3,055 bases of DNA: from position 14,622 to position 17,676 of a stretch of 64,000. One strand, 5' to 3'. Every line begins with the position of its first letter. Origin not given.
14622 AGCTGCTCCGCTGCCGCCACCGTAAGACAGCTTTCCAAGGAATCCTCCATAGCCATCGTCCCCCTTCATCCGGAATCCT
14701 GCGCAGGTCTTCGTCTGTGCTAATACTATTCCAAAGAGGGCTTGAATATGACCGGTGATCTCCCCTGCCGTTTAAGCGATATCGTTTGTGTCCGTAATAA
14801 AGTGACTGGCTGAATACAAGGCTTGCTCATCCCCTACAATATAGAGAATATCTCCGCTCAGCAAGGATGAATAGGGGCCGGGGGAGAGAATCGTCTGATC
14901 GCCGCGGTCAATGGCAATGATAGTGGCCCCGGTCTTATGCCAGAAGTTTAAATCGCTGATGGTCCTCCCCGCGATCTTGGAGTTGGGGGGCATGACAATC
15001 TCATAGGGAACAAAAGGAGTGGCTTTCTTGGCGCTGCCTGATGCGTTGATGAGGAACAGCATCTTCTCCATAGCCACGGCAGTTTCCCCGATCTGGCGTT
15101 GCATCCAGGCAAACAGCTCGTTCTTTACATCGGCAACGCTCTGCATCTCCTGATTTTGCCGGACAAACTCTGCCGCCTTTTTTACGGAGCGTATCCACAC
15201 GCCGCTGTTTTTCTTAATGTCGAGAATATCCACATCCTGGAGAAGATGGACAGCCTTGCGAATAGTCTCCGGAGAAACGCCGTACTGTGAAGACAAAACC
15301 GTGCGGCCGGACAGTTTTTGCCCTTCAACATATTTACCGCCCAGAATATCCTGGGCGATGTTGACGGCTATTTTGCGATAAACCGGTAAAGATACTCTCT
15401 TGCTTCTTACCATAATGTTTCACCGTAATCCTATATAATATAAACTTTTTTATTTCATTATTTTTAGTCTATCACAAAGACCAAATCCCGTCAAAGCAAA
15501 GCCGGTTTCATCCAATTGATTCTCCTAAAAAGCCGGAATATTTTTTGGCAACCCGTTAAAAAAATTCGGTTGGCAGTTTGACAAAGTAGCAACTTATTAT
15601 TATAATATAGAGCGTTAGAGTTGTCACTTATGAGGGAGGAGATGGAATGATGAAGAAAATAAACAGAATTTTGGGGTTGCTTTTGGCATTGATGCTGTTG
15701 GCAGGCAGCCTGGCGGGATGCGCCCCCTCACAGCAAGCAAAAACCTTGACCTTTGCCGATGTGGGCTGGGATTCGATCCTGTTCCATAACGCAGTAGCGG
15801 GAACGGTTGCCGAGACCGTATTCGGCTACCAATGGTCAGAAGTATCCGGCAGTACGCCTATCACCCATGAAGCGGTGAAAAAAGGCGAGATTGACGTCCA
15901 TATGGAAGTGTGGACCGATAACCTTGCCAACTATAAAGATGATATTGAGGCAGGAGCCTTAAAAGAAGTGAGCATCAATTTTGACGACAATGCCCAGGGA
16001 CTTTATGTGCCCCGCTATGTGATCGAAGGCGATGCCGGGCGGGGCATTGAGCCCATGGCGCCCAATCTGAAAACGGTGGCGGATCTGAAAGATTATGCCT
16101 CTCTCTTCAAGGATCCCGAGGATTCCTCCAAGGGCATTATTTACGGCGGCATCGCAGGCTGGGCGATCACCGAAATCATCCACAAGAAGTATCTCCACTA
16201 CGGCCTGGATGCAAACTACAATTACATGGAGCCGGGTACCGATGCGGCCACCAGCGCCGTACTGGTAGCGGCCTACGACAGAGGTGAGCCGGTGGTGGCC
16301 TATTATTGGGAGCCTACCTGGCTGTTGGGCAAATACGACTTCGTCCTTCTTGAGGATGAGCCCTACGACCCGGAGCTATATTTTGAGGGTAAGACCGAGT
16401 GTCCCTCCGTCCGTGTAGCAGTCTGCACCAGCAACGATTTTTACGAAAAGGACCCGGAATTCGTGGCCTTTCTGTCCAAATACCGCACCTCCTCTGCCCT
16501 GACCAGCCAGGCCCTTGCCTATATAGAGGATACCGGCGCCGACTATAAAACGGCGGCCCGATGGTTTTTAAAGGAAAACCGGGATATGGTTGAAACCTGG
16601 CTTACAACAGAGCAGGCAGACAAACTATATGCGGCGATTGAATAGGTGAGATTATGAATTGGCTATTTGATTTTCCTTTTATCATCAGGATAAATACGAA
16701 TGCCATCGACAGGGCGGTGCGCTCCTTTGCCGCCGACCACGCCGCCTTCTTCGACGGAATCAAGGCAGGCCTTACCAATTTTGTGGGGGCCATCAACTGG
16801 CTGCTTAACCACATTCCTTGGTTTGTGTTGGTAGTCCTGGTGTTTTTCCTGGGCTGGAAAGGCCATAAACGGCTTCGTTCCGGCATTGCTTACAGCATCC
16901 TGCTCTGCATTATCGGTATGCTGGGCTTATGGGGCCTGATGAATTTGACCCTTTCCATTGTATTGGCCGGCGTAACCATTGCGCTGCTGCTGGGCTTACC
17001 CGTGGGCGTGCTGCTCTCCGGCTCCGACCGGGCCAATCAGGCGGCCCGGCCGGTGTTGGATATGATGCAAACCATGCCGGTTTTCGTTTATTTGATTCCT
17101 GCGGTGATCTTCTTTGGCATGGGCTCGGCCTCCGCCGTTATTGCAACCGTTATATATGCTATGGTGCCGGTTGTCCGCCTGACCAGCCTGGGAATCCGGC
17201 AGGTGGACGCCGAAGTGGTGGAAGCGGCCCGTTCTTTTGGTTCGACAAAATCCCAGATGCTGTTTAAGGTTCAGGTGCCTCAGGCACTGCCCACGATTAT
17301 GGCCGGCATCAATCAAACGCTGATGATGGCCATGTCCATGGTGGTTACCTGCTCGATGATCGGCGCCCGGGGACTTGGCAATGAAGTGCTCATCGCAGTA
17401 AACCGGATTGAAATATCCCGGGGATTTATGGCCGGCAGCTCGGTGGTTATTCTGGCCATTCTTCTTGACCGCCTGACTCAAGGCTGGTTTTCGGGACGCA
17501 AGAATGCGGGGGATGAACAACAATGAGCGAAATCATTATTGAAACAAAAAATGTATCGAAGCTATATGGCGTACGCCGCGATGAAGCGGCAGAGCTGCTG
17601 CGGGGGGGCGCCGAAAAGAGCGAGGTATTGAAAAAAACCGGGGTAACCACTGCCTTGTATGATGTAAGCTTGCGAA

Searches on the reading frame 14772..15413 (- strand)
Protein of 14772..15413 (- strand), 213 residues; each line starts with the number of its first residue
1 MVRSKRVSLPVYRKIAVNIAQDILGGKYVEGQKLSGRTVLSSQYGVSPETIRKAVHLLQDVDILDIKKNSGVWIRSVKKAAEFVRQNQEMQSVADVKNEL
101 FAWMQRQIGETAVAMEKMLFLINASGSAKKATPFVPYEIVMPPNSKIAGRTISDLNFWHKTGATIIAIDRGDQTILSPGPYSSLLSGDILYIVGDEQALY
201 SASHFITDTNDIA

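Call 6: search_protein_families(library=pfam, proteins=[window:14772-15413:-])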
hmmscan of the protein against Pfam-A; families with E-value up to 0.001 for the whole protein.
window:14772-15413:- (213 aa): 2 families
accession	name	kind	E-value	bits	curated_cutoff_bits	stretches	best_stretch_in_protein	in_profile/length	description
PF02080.26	TrkA_C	-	6.6e-16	58.4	27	1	137-203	2-67/71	TrkA-C domain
PF00392.27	GntR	-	8.8e-09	35.3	27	1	12-72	2-62/64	Bacterial regulatory proteins, gntR family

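Call 31: search_protein_families(library=ncbifam, proteins=[window:14772-15413:-])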
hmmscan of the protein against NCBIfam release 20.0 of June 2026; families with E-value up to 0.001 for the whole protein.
window:14772-15413:- (213 aa): 14 families
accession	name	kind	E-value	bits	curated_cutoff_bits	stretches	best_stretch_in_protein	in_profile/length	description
TIGR02325.1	C_P_lyase_phnF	equivalog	9.7e-10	38.4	156.8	1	10-78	8-76/238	phosphonate metabolism transcriptional regulator PhnF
NF041547.1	GntR_LSA1692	equivalog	1.4e-09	38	275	1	11-79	2-70/233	GntR family transcriptional regulator, LSA1692 subfamily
TIGR02404.1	trehalos_R_Bsub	equivalog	5.9e-09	35.9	211.95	1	12-79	2-69/233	trehalose operon repressor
NF007292.0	PRK09764.1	equivalog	3.8e-08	32.8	281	1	9-78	4-73/240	GntR family transcriptional regulator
NF052282.1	PLP_TF_PdxR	equivalog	2.9e-07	29.9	320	1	10-91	1-82/448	MocR-like pyridoxine biosynthesis transcription factor PdxR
NF008491.0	PRK11402.1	subfamily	9.5e-07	28.5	269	1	7-82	8-83/243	GntR family transcriptional regulator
NF008571.0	PRK11523.1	equivalog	1.9e-06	27.5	396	1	11-112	9-107/258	transcriptional regulator ExuR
TIGR02018.2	his_ut_repres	equivalog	3.2e-06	26.7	220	1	12-83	1-72/226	histidine utilization transcriptional repressor HutC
NF052286.1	ecto_TF_EhuR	exception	8.3e-06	24.6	480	1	4-96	5-98/458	MocR-like ectoine utilization transcription factor EhuR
TIGR03338.1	phnR_burk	equivalog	1e-05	25.3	271.5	1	17-78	18-78/212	phosphonate utilization associated transcriptional regulator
NF052290.2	MocR_like_YczR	exception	3.4e-05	22.8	487.4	1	8-97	17-108/458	MocR-like transcription factor YczR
NF007041.0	PRK09496.3-4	equivalog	7.2e-05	21.7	386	1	110-200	125-213/450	Trk system potassium transporter TrkA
NF003007.0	PRK03818.1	equivalog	0.00021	20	449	1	130-208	285-361/553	putative transporter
NF011575.0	PRK14999.1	equivalog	0.0005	19.5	424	1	3-78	5-80/241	histidine utilization repressor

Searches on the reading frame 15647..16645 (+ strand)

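Call 6: search_protein_families(library=pfam, proteins=[window:15647-16645:+])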
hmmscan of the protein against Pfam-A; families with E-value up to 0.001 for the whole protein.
window:15647-16645:+ (332 aa): 1 family
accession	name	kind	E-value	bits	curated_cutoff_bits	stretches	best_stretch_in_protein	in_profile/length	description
PF04069.17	OpuAC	-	1.2e-51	176.2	21.2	1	32-310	1-257/257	Substrate binding domain of ABC-type glycine betaine transport system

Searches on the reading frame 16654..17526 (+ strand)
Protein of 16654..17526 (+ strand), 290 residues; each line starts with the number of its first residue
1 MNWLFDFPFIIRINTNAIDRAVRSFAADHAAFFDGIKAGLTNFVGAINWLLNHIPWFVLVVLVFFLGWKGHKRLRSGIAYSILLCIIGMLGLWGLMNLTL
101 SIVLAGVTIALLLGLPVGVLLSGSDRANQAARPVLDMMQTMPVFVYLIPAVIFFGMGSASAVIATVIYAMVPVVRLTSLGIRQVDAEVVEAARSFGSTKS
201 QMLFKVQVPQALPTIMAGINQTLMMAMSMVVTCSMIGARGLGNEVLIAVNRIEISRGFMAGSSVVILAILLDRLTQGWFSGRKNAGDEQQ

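Call 6: search_protein_families(library=pfam, proteins=[window:16654-17526:+])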
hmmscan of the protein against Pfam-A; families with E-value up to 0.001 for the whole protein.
window:16654-17526:+ (290 aa): 1 family
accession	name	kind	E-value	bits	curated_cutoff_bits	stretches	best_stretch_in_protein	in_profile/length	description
PF00528.27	BPD_transp_1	-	9.1e-23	81.4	26.4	1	114-274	5-174/184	Binding-protein-dependent transport system inner membrane component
